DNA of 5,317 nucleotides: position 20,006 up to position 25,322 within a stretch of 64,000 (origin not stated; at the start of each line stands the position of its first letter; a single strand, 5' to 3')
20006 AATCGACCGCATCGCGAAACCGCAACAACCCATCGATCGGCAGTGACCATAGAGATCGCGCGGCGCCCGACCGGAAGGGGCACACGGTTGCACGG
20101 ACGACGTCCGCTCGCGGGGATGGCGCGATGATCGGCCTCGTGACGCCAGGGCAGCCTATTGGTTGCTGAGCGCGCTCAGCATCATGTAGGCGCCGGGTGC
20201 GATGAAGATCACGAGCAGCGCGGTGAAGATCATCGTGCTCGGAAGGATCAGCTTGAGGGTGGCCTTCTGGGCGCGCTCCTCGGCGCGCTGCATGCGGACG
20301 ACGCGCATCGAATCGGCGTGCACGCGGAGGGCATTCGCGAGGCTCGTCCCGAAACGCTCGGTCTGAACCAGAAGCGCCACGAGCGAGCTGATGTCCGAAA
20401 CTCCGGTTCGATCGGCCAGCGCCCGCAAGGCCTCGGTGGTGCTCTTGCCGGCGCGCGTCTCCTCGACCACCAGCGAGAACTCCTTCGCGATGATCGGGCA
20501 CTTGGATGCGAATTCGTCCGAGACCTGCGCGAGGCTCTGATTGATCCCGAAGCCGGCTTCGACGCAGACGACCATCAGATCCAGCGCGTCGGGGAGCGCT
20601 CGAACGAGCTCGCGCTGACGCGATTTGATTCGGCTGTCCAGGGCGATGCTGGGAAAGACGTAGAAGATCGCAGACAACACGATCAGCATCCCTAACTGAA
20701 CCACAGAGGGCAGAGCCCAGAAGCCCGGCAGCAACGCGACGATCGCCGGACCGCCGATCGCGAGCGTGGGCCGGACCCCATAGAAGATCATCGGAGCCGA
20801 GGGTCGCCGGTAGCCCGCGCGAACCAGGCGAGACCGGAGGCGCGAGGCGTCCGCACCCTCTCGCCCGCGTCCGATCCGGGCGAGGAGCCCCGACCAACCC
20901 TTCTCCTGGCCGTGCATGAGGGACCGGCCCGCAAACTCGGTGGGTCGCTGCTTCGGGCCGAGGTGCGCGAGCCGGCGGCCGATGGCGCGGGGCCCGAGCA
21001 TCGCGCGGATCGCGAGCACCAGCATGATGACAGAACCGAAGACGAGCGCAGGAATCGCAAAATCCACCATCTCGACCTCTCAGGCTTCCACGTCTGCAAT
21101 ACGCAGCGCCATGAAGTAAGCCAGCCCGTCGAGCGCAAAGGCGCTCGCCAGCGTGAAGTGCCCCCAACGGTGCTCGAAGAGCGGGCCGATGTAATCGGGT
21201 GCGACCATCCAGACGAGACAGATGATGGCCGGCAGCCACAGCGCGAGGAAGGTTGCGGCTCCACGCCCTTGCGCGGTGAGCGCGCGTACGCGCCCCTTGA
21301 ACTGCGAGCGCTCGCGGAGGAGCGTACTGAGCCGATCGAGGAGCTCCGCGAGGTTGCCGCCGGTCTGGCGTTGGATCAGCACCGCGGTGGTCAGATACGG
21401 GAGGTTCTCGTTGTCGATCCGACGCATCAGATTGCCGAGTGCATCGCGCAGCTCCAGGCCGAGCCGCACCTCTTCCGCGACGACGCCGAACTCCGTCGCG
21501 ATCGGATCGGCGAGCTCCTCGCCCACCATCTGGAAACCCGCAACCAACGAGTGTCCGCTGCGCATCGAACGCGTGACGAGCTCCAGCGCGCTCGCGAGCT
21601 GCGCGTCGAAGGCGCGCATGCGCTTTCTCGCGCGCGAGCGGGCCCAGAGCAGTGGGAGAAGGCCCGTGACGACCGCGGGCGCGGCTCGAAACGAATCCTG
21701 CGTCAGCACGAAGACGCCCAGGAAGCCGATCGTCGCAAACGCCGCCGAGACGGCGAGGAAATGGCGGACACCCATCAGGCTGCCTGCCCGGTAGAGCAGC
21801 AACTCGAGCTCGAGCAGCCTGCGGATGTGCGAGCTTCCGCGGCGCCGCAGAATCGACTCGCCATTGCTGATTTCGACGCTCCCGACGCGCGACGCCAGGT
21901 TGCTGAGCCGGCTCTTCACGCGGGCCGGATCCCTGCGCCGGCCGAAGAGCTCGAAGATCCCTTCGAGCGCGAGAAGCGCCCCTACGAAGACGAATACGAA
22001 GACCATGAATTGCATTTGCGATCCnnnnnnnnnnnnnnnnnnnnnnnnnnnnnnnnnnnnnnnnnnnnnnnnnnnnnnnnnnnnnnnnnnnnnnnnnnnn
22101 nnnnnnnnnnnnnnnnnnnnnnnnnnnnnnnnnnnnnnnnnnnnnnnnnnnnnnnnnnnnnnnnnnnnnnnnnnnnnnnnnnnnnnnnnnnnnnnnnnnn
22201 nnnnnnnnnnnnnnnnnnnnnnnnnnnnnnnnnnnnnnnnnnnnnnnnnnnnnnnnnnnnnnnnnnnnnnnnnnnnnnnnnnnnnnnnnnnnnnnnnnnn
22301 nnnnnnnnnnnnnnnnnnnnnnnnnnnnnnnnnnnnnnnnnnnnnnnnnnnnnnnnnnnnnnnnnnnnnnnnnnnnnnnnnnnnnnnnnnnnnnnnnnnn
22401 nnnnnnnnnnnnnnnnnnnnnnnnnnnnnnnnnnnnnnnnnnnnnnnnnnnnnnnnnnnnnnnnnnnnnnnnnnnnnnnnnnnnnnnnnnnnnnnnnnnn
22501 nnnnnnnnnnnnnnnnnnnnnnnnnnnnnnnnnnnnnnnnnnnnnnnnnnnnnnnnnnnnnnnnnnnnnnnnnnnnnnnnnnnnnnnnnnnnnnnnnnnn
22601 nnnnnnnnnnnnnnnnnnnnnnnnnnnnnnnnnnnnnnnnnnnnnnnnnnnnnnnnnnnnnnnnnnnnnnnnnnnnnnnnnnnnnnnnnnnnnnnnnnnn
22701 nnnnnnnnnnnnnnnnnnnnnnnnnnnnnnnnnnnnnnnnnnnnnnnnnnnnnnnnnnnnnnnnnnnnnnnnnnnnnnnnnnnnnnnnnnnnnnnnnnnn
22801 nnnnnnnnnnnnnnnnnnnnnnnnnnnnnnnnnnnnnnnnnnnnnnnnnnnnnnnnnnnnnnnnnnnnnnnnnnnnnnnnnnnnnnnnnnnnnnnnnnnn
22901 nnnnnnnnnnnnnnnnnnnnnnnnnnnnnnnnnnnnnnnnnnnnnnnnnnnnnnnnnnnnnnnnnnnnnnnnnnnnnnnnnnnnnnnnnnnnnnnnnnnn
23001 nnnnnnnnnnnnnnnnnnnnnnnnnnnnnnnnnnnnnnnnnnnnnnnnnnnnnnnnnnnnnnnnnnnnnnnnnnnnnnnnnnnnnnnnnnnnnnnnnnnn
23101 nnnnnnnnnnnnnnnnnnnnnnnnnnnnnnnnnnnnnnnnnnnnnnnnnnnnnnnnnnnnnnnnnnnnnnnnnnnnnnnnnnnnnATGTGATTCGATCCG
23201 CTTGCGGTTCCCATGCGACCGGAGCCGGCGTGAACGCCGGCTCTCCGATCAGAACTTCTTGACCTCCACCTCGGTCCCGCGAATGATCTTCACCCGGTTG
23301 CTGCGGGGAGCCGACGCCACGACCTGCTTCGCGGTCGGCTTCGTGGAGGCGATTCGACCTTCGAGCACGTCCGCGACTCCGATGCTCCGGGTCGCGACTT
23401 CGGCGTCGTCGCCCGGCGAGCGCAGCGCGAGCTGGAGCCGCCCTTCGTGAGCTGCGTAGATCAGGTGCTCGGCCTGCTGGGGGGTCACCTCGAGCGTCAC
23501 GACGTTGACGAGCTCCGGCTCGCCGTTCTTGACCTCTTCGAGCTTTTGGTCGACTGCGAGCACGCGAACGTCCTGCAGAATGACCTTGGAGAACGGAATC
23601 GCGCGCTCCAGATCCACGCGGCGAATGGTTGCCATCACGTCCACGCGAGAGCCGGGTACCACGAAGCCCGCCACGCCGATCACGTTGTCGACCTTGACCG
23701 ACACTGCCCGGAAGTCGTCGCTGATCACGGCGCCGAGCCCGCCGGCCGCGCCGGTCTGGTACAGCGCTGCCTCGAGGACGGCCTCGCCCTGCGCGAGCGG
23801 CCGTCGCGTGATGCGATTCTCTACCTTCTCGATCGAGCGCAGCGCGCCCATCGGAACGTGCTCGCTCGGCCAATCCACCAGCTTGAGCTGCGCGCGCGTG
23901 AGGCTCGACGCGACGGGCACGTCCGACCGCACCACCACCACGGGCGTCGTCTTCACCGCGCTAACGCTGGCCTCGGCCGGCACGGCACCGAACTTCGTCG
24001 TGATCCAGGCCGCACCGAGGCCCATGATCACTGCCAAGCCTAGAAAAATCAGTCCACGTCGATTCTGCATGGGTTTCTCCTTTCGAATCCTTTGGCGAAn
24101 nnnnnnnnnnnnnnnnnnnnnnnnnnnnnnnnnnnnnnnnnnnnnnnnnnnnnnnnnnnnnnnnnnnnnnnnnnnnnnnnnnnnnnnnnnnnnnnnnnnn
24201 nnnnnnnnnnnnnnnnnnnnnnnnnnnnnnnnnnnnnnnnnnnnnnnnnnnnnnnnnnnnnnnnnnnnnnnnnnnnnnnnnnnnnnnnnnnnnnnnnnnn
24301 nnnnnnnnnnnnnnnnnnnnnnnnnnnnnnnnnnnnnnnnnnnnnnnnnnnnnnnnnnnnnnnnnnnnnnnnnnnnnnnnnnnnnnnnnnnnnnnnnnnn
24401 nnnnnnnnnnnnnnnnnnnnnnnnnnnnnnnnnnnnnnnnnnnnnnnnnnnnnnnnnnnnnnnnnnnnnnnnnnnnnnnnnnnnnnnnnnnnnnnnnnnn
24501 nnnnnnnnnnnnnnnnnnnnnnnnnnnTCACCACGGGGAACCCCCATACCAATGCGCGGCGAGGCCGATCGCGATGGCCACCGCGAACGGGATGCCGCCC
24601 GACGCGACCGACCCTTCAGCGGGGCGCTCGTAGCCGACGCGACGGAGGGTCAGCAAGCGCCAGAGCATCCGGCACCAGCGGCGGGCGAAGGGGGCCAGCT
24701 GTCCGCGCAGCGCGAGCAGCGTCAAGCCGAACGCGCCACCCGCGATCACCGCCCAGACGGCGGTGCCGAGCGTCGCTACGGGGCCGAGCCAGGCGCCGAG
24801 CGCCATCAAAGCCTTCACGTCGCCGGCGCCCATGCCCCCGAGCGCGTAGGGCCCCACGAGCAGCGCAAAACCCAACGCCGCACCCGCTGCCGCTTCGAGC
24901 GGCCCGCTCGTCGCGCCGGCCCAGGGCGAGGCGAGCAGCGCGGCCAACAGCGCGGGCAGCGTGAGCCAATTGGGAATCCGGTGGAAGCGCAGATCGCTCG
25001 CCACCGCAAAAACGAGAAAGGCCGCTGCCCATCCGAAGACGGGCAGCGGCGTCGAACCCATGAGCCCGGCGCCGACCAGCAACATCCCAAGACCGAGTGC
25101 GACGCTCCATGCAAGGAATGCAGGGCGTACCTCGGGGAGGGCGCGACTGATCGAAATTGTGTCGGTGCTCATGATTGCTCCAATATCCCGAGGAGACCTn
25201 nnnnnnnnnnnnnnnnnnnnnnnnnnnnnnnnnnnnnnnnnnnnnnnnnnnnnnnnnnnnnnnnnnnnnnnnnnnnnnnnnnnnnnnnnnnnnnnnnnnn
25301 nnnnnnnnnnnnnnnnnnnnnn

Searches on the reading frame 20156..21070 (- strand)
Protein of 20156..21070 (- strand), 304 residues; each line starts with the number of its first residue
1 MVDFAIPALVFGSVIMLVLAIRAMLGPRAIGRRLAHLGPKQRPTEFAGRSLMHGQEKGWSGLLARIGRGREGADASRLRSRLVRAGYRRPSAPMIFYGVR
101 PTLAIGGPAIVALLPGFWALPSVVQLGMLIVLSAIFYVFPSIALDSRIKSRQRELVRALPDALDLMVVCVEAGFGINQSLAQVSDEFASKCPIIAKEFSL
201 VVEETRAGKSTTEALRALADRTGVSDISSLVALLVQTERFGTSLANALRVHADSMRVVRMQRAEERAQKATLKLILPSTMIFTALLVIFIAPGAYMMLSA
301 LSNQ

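Call 9: search_protein_families(library=pfam, proteins=[window:20156-21070:-])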
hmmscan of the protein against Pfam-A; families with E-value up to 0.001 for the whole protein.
window:20156-21070:- (304 aa): 1 family
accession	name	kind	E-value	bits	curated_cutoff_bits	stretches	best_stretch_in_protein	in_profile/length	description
PF00482.28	T2SSF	-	1.4e-17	64.3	25.2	1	162-292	1-125/125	Type II secretion system (T2SS), protein F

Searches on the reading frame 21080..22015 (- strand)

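Call 9: search_protein_families(library=pfam, proteins=[window:21080-22015:-])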
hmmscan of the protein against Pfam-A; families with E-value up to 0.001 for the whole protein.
window:21080-22015:- (311 aa): 1 family
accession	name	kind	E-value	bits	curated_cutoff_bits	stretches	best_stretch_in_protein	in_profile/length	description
PF00482.28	T2SSF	-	2.3e-14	53.9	25.2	1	144-267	2-122/125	Type II secretion system (T2SS), protein F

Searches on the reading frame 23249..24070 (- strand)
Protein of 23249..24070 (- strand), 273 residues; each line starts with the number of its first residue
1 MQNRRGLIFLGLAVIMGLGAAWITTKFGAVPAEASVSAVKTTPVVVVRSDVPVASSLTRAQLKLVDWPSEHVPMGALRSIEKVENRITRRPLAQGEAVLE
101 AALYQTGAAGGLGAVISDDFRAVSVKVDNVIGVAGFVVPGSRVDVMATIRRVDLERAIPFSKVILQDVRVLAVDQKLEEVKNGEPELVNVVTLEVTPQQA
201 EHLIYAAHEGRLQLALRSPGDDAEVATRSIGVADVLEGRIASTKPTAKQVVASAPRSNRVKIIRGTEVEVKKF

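Call 9: search_protein_families(library=pfam, proteins=[window:23249-24070:-])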
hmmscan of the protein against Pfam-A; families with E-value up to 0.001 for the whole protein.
window:23249-24070:- (273 aa): 2 families
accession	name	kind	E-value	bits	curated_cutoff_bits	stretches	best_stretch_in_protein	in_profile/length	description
PF16976.10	RcpC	-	1.2e-30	106.2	28.8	1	111-217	2-114/114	Flp pilus assembly protein RcpC/CpaB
PF08666.17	SAF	-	2.3e-06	28.5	21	1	43-101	2-60/63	SAF domain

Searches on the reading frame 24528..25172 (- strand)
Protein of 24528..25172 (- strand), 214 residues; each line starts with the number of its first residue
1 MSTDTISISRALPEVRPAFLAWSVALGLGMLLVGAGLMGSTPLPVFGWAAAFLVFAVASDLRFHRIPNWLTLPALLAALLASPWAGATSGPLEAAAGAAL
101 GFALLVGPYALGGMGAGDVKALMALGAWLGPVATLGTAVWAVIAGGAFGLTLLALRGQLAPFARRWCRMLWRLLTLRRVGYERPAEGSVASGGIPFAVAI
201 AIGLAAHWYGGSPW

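Call 9: search_protein_families(library=pfam, proteins=[window:24528-25172:-])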
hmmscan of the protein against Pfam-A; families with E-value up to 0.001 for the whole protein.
window:24528-25172:- (214 aa): 1 family
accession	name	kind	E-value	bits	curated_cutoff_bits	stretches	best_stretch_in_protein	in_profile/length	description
PF01478.23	Peptidase_A24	-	8.7e-19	68.3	26.5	1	50-150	4-104/104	Type IV leader peptidase family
